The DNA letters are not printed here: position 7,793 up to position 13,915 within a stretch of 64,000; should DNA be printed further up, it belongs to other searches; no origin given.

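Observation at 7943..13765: Single-gene 1,940-aa transglutaminase-like / DUF4011 / SF1 helicase / REase-like / DUF3320 protein: candidate stand-alone nucleic-acid surveillance or defence module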

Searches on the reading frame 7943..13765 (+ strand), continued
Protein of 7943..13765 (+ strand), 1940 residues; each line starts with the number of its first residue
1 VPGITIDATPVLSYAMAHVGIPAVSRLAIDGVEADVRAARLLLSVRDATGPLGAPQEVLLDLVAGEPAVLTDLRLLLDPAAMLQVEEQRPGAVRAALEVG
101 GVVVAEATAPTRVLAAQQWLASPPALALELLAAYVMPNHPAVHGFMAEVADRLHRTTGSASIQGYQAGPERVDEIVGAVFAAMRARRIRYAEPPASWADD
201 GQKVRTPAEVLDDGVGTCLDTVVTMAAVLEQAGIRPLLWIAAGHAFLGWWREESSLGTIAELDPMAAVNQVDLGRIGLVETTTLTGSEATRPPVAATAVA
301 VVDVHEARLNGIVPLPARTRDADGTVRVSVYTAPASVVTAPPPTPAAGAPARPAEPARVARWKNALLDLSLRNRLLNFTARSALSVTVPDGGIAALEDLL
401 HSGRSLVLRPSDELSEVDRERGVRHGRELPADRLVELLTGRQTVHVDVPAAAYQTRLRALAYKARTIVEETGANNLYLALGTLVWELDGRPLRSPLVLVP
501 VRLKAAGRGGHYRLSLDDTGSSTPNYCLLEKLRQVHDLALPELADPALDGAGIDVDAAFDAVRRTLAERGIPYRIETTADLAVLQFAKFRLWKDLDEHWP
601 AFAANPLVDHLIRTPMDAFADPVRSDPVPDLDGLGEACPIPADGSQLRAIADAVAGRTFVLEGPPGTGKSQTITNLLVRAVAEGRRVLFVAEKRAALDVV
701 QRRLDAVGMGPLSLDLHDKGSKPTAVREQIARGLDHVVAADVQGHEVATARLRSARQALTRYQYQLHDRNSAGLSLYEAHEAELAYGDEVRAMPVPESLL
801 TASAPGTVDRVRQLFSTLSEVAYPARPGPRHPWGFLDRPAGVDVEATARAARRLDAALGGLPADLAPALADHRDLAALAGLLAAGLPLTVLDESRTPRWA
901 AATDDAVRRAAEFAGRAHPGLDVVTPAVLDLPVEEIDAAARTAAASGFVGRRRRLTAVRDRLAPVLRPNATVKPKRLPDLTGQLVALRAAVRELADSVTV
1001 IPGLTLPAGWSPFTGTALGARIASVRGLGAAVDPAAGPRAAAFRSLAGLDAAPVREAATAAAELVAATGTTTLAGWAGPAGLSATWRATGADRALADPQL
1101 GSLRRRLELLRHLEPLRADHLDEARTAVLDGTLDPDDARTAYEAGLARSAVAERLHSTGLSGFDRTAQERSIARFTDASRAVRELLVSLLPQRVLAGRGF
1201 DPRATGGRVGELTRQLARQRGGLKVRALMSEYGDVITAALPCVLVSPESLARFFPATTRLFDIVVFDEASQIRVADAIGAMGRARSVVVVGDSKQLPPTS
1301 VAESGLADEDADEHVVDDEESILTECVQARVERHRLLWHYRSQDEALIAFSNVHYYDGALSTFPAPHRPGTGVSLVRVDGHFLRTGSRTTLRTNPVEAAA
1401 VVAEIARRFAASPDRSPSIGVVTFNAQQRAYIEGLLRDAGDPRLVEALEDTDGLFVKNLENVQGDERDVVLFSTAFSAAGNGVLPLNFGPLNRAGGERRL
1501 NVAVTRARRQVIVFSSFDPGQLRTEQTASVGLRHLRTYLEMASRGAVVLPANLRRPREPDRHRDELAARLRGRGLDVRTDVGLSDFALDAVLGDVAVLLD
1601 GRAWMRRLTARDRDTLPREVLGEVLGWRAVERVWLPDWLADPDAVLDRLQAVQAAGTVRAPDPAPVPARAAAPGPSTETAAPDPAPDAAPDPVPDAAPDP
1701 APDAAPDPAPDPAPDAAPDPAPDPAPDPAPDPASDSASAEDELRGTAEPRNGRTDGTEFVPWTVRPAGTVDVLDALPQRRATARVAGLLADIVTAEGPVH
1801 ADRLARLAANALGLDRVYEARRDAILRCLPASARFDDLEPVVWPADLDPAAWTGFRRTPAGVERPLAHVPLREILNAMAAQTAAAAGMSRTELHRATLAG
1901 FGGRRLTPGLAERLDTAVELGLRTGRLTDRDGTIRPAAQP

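Call 64: search_protein_families(library=ncbifam, proteins=[L001:7469-13258:+, L008:9947-15970:+, L011:9992-15469:+, L021:9947-15898:+, L039:9389-15880:+], max_evalue=1e-50)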
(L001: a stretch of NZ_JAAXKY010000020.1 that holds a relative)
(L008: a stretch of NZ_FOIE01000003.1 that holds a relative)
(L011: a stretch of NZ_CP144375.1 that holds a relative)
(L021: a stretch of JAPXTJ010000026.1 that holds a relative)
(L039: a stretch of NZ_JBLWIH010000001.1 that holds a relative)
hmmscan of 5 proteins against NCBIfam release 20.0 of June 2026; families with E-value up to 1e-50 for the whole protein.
L001:7469-13258:+ (1930 aa): 2 families
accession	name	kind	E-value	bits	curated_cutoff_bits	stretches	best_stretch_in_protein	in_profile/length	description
NF058533.1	antiphage_ProA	equivalog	0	1686.9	1500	1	21-1898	1-1903/1903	anti-phage protein ProA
NF042953.1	Hhe_antiphage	equivalog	2.7e-161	539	2000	2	1143-1701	1117-1678/1797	DUF4011 domain-containing anti-phage protein Hhe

L008:9947-15970:+ (2008 aa): 2 families
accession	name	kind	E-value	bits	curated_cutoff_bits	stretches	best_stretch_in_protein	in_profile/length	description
NF058533.1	antiphage_ProA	equivalog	0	1737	1500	1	28-1972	1-1903/1903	anti-phage protein ProA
NF042953.1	Hhe_antiphage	equivalog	1.1e-161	540.2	2000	2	1129-1734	1091-1686/1797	DUF4011 domain-containing anti-phage protein Hhe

L011:9992-15469:+ (1826 aa): 2 families
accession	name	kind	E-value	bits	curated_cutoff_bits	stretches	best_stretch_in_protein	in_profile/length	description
NF058533.1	antiphage_ProA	equivalog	0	1484.2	1500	1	13-1792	1-1903/1903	anti-phage protein ProA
NF042953.1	Hhe_antiphage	equivalog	9.5e-166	553.7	2000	2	1164-1618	1229-1694/1797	DUF4011 domain-containing anti-phage protein Hhe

L021:9947-15898:+ (1984 aa): 2 families
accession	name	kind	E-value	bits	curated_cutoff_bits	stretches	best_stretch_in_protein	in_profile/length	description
NF058533.1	antiphage_ProA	equivalog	0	1731.9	1500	1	32-1948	1-1903/1903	anti-phage protein ProA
NF042953.1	Hhe_antiphage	equivalog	2.8e-174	582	2000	2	1166-1782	1116-1724/1797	DUF4011 domain-containing anti-phage protein Hhe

L039:9389-15880:+ (2164 aa): 2 families
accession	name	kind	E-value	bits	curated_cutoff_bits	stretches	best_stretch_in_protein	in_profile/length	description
NF058533.1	antiphage_ProA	equivalog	0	1755.9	1500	1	214-2128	1-1903/1903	anti-phage protein ProA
NF042953.1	Hhe_antiphage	equivalog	5.7e-168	561.1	2000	2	1339-1934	1108-1688/1797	DUF4011 domain-containing anti-phage protein Hhe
